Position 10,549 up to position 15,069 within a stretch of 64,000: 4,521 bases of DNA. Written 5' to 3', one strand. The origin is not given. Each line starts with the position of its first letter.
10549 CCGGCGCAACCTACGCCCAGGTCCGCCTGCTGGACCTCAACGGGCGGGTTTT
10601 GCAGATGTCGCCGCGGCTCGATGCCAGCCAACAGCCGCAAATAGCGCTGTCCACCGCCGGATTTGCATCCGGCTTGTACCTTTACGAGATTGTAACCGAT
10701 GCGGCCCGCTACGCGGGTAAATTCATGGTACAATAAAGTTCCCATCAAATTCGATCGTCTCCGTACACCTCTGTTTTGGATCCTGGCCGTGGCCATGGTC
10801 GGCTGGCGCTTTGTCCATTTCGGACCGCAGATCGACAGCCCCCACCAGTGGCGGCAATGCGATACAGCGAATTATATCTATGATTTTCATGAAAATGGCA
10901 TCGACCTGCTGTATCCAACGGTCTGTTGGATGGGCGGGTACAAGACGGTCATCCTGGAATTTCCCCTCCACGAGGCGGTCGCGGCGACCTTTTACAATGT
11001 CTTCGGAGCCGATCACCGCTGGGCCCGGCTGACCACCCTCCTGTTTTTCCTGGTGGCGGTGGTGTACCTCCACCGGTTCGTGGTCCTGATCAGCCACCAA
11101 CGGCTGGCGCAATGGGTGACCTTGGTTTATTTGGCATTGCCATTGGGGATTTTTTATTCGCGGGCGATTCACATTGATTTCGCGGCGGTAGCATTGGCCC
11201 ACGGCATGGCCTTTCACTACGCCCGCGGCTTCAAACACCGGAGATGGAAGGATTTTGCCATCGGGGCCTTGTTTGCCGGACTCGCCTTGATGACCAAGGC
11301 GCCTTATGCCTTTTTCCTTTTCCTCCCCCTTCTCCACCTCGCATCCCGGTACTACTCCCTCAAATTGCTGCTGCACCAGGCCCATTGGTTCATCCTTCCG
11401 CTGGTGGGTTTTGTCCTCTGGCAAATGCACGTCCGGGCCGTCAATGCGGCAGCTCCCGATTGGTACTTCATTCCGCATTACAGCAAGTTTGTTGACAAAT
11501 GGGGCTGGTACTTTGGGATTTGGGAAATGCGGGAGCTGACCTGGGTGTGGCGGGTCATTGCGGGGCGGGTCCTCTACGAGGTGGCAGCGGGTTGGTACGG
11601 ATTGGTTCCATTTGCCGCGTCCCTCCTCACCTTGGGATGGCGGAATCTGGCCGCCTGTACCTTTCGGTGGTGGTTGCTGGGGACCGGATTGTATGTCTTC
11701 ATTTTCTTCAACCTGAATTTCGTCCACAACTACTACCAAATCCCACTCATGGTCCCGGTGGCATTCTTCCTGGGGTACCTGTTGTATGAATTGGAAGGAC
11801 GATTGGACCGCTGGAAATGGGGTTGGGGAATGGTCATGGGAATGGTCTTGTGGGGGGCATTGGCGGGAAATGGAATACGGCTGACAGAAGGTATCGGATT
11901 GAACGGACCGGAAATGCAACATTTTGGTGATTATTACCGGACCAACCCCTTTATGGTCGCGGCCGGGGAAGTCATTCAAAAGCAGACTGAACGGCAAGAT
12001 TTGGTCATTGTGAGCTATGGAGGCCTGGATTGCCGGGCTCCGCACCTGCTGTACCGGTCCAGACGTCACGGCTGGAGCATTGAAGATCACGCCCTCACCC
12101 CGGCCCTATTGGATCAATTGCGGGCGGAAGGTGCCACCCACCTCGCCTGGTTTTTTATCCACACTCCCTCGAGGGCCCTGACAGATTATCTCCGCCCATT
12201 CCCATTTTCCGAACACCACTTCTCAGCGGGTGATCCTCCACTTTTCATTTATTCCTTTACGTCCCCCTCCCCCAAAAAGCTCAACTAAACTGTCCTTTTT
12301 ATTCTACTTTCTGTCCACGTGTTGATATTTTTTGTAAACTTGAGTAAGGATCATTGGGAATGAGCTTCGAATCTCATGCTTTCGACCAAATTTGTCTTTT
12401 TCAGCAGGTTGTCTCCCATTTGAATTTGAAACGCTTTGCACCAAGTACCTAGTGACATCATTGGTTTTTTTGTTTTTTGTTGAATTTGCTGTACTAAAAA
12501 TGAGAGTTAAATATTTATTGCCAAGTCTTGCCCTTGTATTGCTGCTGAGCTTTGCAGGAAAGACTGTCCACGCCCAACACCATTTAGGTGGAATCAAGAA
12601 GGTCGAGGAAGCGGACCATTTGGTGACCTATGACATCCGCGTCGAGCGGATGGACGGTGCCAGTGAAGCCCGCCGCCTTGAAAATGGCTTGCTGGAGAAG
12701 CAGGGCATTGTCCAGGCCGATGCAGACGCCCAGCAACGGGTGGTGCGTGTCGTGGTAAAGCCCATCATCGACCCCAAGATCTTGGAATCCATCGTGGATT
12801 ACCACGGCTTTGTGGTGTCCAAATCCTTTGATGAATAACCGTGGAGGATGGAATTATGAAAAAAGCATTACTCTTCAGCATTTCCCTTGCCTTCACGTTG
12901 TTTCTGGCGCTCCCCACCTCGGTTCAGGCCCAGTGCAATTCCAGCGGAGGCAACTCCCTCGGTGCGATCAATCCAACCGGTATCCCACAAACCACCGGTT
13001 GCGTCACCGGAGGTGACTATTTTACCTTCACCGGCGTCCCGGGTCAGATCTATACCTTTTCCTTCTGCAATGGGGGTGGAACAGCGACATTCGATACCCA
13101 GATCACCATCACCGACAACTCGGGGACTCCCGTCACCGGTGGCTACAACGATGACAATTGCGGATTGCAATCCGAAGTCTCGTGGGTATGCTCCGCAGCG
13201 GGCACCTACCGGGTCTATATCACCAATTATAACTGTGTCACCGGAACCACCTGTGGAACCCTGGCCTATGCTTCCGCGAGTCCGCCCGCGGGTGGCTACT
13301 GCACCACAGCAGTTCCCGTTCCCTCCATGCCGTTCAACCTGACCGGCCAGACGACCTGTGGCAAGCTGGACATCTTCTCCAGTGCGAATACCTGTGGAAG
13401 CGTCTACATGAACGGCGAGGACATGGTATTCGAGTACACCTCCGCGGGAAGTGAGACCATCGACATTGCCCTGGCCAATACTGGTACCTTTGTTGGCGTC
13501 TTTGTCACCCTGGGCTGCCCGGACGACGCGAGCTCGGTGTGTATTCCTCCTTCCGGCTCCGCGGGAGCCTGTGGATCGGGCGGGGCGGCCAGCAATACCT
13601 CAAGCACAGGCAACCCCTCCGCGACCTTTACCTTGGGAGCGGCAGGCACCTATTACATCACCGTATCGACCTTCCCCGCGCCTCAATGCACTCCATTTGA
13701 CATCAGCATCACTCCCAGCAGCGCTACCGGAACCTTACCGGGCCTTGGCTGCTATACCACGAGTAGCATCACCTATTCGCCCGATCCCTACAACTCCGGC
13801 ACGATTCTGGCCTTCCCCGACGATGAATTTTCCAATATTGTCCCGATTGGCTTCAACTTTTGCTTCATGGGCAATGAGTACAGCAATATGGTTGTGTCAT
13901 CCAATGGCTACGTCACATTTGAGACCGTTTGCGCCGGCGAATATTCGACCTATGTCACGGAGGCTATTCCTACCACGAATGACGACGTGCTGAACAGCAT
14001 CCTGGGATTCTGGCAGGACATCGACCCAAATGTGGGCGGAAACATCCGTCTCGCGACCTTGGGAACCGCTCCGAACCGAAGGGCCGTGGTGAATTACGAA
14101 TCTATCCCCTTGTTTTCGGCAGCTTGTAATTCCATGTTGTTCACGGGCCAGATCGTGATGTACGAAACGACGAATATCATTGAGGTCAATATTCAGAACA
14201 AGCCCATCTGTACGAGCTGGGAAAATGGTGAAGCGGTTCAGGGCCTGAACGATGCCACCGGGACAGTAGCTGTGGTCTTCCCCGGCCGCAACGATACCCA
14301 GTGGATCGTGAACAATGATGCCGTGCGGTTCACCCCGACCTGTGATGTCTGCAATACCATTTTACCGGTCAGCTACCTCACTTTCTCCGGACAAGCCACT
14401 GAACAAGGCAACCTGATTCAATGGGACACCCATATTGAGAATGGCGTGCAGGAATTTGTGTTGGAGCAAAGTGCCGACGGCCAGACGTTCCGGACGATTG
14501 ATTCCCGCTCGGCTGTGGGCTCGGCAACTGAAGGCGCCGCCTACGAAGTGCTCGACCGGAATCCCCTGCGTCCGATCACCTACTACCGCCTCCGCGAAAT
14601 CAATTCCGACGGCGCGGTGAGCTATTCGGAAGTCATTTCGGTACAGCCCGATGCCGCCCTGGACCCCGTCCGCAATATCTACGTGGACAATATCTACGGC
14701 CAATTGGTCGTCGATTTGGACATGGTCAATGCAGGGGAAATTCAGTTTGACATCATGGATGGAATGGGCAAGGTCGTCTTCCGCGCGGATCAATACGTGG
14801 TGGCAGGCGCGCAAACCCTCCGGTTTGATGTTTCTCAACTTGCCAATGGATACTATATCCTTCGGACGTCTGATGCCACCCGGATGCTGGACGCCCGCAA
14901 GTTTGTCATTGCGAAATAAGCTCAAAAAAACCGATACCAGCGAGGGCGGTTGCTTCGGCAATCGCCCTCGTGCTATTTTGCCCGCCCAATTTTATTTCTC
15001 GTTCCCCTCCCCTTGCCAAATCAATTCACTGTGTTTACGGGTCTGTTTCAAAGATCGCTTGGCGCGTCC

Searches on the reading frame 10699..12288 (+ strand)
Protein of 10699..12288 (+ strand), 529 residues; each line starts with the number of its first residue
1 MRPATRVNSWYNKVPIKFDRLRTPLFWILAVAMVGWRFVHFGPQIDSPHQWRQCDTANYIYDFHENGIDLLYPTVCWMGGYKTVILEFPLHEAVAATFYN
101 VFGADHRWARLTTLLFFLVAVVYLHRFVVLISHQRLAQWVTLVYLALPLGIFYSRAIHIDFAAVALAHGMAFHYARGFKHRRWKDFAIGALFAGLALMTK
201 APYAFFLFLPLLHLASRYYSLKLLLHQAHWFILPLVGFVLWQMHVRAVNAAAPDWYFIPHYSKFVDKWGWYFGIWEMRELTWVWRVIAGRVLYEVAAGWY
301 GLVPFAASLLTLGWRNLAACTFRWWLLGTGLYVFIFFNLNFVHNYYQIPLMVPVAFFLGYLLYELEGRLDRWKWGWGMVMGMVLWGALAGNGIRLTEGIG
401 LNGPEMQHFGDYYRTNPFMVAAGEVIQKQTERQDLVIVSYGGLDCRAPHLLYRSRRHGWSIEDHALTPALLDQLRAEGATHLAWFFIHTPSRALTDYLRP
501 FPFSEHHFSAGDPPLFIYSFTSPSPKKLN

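Call 51: search_protein_families(library=pfam, proteins=[window:10699-12288:+], max_evalue=0.00001)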
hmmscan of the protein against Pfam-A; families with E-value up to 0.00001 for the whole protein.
window:10699-12288:+ (529 aa): 1 family
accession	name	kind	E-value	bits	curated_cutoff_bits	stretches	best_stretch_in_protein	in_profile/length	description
PF13231.12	PMT_2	-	2.4e-08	34.8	26.1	1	89-230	4-144/160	Dolichyl-phosphate-mannose-protein mannosyltransferase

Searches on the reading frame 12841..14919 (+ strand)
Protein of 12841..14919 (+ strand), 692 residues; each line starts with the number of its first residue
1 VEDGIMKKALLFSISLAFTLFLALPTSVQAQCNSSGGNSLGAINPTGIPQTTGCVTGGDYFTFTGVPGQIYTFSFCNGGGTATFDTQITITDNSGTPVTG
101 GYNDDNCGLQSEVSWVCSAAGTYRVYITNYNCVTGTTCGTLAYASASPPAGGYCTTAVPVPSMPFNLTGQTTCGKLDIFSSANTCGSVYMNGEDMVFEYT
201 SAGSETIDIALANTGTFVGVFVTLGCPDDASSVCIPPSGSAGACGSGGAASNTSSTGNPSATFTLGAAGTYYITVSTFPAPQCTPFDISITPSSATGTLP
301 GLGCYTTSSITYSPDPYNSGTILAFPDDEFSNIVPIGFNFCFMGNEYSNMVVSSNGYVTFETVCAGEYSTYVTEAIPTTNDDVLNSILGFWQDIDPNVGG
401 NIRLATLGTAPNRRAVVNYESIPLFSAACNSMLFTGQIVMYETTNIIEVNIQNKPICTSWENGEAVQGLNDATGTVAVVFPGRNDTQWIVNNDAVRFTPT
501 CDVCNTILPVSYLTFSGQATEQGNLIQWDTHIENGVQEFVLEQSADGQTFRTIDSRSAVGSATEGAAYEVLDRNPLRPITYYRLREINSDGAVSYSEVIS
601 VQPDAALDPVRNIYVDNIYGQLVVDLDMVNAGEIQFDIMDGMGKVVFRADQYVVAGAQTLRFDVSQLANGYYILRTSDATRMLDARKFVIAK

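Call 51: search_protein_families(library=pfam, proteins=[window:12841-14919:+], max_evalue=0.00001)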
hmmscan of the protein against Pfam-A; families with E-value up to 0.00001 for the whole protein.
window:12841-14919:+ (692 aa): 1 family
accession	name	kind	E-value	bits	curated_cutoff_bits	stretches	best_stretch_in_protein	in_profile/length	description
PF18962.6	Por_Secre_tail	-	1.4e-06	28.9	27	0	622-690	10-75/75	Secretion system C-terminal sorting domain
